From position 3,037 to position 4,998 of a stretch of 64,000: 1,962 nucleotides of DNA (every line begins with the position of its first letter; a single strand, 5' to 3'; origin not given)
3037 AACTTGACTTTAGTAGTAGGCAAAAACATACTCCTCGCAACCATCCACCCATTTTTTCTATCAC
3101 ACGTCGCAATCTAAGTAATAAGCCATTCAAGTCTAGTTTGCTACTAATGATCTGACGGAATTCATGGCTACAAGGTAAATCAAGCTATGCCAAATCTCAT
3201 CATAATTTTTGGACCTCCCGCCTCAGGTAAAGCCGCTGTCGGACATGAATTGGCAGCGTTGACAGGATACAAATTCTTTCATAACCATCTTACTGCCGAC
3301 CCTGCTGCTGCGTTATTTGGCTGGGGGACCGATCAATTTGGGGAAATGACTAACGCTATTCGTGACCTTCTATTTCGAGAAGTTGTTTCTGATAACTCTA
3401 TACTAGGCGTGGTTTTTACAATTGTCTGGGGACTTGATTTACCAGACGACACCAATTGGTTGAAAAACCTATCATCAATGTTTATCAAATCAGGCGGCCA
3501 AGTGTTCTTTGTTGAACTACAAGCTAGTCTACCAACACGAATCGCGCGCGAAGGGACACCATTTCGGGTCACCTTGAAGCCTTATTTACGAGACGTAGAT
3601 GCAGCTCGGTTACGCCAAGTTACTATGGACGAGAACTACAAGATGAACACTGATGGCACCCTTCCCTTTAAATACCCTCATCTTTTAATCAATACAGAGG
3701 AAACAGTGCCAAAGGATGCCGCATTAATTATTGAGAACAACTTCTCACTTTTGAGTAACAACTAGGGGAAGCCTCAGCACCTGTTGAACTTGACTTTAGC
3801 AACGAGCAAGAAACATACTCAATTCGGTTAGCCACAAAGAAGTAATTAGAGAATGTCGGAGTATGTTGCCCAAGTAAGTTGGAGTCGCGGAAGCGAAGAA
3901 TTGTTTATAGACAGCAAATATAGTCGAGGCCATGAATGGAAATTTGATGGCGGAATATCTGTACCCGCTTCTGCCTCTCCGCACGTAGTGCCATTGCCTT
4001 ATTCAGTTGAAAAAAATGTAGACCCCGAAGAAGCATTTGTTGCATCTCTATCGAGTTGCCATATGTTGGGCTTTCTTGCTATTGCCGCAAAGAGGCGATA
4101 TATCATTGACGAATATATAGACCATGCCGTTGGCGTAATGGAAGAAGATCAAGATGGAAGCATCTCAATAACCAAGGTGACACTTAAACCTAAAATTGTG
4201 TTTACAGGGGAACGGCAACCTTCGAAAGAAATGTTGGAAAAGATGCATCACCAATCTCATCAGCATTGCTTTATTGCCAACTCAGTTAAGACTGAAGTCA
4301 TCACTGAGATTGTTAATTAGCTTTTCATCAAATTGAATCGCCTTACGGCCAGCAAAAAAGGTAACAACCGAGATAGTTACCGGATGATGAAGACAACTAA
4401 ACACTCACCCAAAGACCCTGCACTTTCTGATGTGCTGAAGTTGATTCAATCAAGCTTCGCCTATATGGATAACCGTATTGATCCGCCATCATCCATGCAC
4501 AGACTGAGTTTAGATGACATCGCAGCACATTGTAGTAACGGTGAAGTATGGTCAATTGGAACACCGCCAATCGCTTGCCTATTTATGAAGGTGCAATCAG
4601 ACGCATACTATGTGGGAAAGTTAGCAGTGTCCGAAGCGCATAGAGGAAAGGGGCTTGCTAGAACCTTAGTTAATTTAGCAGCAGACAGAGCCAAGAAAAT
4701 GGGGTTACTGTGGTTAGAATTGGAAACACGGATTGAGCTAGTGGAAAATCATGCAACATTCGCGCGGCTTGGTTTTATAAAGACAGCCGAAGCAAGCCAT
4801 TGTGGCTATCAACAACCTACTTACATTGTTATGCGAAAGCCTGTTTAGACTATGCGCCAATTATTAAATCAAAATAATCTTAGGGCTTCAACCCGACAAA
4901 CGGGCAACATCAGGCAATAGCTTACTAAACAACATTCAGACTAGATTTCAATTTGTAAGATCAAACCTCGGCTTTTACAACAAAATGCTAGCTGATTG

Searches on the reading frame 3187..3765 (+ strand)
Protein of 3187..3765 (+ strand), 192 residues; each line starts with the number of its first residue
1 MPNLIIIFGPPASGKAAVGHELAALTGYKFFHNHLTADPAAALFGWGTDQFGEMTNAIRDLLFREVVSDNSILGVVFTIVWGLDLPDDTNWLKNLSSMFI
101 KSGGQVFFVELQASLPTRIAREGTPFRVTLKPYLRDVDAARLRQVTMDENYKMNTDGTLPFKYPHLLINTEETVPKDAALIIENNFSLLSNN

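Call 8: search_protein_families(library=pfam, proteins=[window:3187-3765:+])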
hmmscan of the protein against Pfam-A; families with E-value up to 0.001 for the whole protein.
window:3187-3765:+ (192 aa): 0 families

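Call 54: find_homologous_proteins(query=window:3187-3765:+)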
Query window:3187-3765:+ (192 aa): 276 proteins with E <= 0.001 among 670 candidates; the best 120 are listed.
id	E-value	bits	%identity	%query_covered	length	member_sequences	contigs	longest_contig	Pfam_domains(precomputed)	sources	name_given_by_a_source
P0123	1.7e-124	431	100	100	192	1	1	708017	-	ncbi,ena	-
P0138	3.0e-80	286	66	100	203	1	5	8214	-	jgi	jgi:hypothetical protein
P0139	2.3e-78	280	66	98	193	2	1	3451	-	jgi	jgi:hypothetical protein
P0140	6.1e-78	279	66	98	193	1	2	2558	-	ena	-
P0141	8.4e-77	275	63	100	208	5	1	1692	-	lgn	-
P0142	8.7e-77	275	64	99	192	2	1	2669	-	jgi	jgi:hypothetical protein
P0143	1.6e-76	274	64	98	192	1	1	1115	-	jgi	jgi:hypothetical protein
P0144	1.9e-76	274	68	95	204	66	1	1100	-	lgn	-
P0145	8.8e-76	272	66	93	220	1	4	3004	-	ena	-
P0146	1.3e-75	271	65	93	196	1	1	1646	-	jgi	jgi:hypothetical protein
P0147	2.1e-75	271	63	98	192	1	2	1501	-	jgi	jgi:hypothetical protein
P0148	3.9e-75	270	66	93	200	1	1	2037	-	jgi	jgi:hypothetical protein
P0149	4.3e-75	270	66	98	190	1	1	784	-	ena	-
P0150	7.4e-75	269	64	98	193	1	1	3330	-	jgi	jgi:hypothetical protein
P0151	7.9e-75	269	65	93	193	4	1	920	-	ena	-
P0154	4.5e-74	266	65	97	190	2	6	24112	-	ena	-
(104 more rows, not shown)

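Call 55: find_encoding_contigs(protein=P0138, flank=6000, max_places=5)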
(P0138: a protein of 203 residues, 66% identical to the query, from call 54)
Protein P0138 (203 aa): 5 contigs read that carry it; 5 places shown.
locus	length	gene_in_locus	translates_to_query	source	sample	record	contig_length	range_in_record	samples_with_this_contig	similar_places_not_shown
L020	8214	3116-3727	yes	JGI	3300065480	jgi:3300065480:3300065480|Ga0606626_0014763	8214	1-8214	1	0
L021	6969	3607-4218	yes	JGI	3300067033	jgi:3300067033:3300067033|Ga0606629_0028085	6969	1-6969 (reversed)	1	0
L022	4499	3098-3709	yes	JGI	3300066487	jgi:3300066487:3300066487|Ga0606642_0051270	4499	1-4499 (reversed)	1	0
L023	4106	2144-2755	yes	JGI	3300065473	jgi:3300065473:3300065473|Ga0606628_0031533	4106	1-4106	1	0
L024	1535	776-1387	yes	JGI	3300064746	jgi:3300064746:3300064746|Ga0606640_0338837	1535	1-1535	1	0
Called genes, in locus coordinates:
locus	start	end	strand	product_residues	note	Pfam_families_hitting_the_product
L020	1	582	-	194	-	?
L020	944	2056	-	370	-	-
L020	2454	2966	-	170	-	PF21820:DUF6886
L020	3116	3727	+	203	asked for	-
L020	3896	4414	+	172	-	-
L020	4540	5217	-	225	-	PF04229:GrpB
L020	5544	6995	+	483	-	PF06739:SBBP (faint)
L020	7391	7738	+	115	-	PF06961:DUF1294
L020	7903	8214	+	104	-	?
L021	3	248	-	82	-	?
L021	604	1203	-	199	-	PF00702:Hydrolase, PF13419:HAD_2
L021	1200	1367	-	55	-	-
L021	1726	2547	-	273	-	-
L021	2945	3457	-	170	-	PF21820:DUF6886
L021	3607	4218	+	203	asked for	-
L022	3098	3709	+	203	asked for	-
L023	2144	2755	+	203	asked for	-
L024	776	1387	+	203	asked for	-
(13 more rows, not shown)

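Call 56: find_encoding_contigs(protein=P0154, flank=6000, max_places=5)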
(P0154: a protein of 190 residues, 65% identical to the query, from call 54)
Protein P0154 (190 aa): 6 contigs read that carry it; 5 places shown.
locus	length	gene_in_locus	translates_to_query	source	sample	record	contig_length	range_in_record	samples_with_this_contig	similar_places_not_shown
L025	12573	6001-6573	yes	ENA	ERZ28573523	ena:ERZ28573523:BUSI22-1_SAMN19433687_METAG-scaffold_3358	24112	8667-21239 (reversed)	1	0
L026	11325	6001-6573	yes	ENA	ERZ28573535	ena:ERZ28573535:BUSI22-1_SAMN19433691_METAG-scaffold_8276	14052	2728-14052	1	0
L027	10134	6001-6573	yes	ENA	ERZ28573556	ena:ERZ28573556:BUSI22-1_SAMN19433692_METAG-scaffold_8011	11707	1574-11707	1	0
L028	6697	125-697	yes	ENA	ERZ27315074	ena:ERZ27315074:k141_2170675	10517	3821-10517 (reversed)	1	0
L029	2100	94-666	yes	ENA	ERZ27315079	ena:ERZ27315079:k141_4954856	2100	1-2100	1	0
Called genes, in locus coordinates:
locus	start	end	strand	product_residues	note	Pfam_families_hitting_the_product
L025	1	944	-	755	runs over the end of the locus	PF17652:Glyco_hydro81C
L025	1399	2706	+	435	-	-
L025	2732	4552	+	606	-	PF00332:Glyco_hydro_17 (weak)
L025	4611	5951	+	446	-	PF02055:Glyco_hydro_30, PF17189:Glyco_hydro_30C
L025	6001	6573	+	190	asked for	-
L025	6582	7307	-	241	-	PF11445:DUF2894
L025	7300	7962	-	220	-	PF00691:OmpA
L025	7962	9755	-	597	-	-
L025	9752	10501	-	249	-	PF11828:DUF3348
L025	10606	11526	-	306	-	PF00332:Glyco_hydro_17 (weak)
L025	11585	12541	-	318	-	PF00332:Glyco_hydro_17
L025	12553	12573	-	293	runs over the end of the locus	PF00722:Glyco_hydro_16, PF26113:GH16_XgeA (weak), PF03935:SKN1_KRE6_Sbg1 (weak)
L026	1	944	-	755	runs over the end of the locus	PF17652:Glyco_hydro81C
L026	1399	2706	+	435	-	-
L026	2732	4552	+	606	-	PF00332:Glyco_hydro_17 (weak)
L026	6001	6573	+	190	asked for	-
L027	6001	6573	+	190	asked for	-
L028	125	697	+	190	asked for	-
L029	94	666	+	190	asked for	-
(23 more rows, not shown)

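Call 95: search_protein_families(library=ncbifam, proteins=[window:3187-3765:+], max_evalue=0.001)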
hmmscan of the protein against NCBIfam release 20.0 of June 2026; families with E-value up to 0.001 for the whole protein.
window:3187-3765:+ (192 aa): 0 families

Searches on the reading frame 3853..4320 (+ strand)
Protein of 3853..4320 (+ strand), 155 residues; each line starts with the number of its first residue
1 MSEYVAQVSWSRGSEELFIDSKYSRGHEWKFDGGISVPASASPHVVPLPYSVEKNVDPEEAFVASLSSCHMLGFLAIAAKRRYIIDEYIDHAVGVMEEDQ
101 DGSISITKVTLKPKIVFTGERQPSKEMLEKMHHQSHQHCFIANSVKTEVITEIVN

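Call 8: search_protein_families(library=pfam, proteins=[window:3853-4320:+])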
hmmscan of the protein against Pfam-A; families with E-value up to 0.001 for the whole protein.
window:3853-4320:+ (155 aa): 1 family
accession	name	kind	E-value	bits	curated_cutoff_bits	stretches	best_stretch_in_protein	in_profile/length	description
PF02566.24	OsmC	-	1.4e-14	54.8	27.5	1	54-152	4-98/100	OsmC-like protein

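Call 95: search_protein_families(library=ncbifam, proteins=[L018:5299-5847:-, window:3853-4320:+], max_evalue=0.001)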
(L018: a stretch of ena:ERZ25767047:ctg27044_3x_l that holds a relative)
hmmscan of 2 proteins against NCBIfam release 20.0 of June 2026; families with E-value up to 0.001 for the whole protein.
L018:5299-5847:- (182 aa): 3 families
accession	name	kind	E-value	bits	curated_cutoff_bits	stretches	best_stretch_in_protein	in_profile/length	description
NF047343.1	SCCmet_CcrB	equivalog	1.5e-15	56.9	900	1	31-169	53-187/542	cassette chromosome recombinase CcrB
NF009949.0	PRK13413.1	equivalog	4.8e-13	49.2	272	1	1-182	1-194/203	master DNA invertase Mpi family serine-type recombinase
NF041201.1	recomb_XisF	equivalog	6.9e-08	31.9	375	1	3-136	2-140/465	fdxN element excision recombinase XisF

window:3853-4320:+ (155 aa): 3 families
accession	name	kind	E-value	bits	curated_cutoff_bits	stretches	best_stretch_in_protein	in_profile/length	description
TIGR03563.1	perox_SACOL1771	subfamily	1.1e-06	28.6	166.15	1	57-151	42-136/138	SACOL1771 family peroxiredoxin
TIGR03561.1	organ_hyd_perox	subfamily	0.00017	21.9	88.85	1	53-151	37-130/134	Ohr family peroxiredoxin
TIGR03562.1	osmo_induc_OsmC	subfamily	0.00023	21.3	85.8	1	54-151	41-134/137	OsmC family peroxiredoxin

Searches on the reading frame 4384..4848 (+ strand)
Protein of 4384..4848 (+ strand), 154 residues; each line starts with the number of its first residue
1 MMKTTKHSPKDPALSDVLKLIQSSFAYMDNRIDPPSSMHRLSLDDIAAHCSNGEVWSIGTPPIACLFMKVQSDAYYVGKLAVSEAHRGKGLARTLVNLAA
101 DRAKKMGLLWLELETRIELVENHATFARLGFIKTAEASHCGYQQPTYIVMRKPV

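Call 8: search_protein_families(library=pfam, proteins=[window:4384-4848:+])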
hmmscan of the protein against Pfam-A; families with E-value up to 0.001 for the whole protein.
window:4384-4848:+ (154 aa): 4 families
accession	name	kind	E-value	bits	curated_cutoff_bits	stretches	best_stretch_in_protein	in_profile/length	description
PF00583.31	Acetyltransf_1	-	2.6e-10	41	20.7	1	62-131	44-116/116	Acetyltransferase (GNAT) family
PF13508.13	Acetyltransf_7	-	1.1e-07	32.6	27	1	63-132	15-83/84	Acetyltransferase (GNAT) domain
PF13673.13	Acetyltransf_10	-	9.2e-05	22.9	23.6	1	72-136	49-112/128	Acetyltransferase (GNAT) domain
PF14542.12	Acetyltransf_CG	-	0.00038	21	30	1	70-108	20-58/80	GCN5-related N-acetyl-transferase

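Call 95: search_protein_families(library=ncbifam, proteins=[L018:5299-5847:-], max_evalue=0.001)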
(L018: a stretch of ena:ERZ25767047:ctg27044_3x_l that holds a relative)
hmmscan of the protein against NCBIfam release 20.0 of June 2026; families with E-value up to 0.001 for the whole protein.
L018:5299-5847:- (182 aa): 3 families
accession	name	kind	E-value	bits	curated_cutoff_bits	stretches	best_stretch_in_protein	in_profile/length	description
NF047343.1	SCCmet_CcrB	equivalog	1.5e-15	56.9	900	1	31-169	53-187/542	cassette chromosome recombinase CcrB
NF009949.0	PRK13413.1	equivalog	4.8e-13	49.2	272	1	1-182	1-194/203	master DNA invertase Mpi family serine-type recombinase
NF041201.1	recomb_XisF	equivalog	6.9e-08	31.9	375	1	3-136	2-140/465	fdxN element excision recombinase XisF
